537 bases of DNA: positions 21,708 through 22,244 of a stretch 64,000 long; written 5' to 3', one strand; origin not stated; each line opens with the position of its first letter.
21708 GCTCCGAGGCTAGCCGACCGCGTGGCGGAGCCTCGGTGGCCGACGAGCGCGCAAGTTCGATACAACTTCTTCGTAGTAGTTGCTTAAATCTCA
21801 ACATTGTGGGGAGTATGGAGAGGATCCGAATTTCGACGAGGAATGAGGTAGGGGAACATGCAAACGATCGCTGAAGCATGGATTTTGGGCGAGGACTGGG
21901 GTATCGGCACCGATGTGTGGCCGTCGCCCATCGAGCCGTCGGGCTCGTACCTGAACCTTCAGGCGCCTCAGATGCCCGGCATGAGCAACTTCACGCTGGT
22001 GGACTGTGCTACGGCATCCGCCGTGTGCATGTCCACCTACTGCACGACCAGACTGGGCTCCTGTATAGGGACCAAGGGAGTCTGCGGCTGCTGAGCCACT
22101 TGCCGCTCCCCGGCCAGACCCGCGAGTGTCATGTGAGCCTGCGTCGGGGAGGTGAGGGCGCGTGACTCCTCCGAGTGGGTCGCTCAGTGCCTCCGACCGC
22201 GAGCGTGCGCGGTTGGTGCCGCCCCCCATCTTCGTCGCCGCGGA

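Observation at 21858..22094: Candidate new lanthipeptide: 6-Cys core behind a Trp/Pro-rich, non-canonical leader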

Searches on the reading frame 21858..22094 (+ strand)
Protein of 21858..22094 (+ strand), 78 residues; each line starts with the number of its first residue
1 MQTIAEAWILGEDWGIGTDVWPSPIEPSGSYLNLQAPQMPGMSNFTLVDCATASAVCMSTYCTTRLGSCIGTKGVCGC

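Call 7: search_protein_families(library=pfam, proteins=[window:21858-22094:+], max_evalue=0.01)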
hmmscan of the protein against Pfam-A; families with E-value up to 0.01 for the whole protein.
window:21858-22094:+ (78 aa): 0 families

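Call 8: search_protein_families(library=ncbifam, proteins=[window:21858-22094:+], max_evalue=0.01)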
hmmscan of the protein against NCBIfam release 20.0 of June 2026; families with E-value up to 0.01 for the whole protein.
window:21858-22094:+ (78 aa): 0 families

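Call 11: find_homologous_proteins(query=window:21858-22091:+, max_evalue=10)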
Query seq(78 aa) (78 aa): 1 proteins with E <= 10 among 1 candidates.
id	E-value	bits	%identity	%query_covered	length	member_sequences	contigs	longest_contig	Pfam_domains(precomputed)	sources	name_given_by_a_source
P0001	2.0e-47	176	100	100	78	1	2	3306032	-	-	-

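Call 25: find_related_loci(query=A2, collection=metagenome_contigs, flank=8000)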
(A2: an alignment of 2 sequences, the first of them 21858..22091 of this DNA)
Query A2 (78 aa) in metagenome_contigs; peptide patterns used: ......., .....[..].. (x = any residue, [..] = any of these).
341 stretches matched a pattern; 1 encode a relative of the query (tblastn E <= 1e-3); 1 distinct loci.
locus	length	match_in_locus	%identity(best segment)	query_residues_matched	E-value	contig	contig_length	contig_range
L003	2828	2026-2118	50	7-40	1e-6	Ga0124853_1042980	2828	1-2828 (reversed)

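Call 26: find_related_loci(query=A2, collection=genome_contigs, flank=8000)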
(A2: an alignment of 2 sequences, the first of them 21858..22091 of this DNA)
Query A2 (78 aa) in genome_contigs; peptide patterns used: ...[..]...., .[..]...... (x = any residue, [..] = any of these).
27 stretches matched a pattern, but none encodes a relative of the query by tblastn (E <= 1e-3).

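Call 33: search_protein_representatives(protein=window:21858-22091:+)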
Query: 78 residues. Proteins with E-value up to 0.001 (for the whole library): 3; up to 1e-10: 1; up to 1e-30: 1. The best 3 are listed.
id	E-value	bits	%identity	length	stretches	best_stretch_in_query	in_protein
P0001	6.3e-48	176.4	100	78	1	1-78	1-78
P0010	2.9e-05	40.3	30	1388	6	18-67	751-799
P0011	5.6e-04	36.2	35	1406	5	10-68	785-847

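Call 38: search_protein_families(library=ncbifam, proteins=[window:21858-22091:+], max_evalue=10)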
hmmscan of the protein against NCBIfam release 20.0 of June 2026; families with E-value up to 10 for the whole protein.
window:21858-22091:+ (78 aa): 0 families

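Call 39: search_protein_families(library=pfam, proteins=[window:21858-22091:+], max_evalue=10)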
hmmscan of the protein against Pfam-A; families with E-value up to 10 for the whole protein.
window:21858-22091:+ (78 aa): 0 families

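Call 61: find_homologous_proteins(query=A2, max_evalue=10)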
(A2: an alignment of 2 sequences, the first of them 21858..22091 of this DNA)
Query A2 (2 sequences) (78 aa, profile of the alignment): 2 proteins with E <= 10 among 15 candidates.
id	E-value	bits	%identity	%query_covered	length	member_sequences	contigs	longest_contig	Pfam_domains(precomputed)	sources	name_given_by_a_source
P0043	3.8e-46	173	65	100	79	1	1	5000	-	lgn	-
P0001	1.1e-45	171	100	100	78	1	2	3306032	-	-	-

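Call 73: search_dna_similar(query=window:21858-22091:+, collection=plasmids, mode=protein, max_evalue=1, max_rows=10)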
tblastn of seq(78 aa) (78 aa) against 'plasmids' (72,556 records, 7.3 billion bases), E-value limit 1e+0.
No match.

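Call 82: predict_structure(alignment_id=A4)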
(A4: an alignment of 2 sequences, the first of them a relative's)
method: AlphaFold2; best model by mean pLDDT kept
length: 78 residues; sequences in the alignment: 2
mean_pLDDT: 42.3   pTM: 0.21
mean pLDDT of the five models: 42.3, 41.9, 40.2, 39.7, 33.9
residues with pLDDT >= 90: 0; 70-90: 0; 50-70: 12; < 50: 66
segments of 3 or more residues with pLDDT < 50: 1-46, 50-59, 71-75
pLDDT, mean of each block of 10 residues (from residue 1): 41 37 36 36 45 46 51 45
secondary structure, 60 per line:
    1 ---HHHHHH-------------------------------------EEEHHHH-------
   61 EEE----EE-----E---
elements in order: H4-9 E47-49 H50-53 E61-63
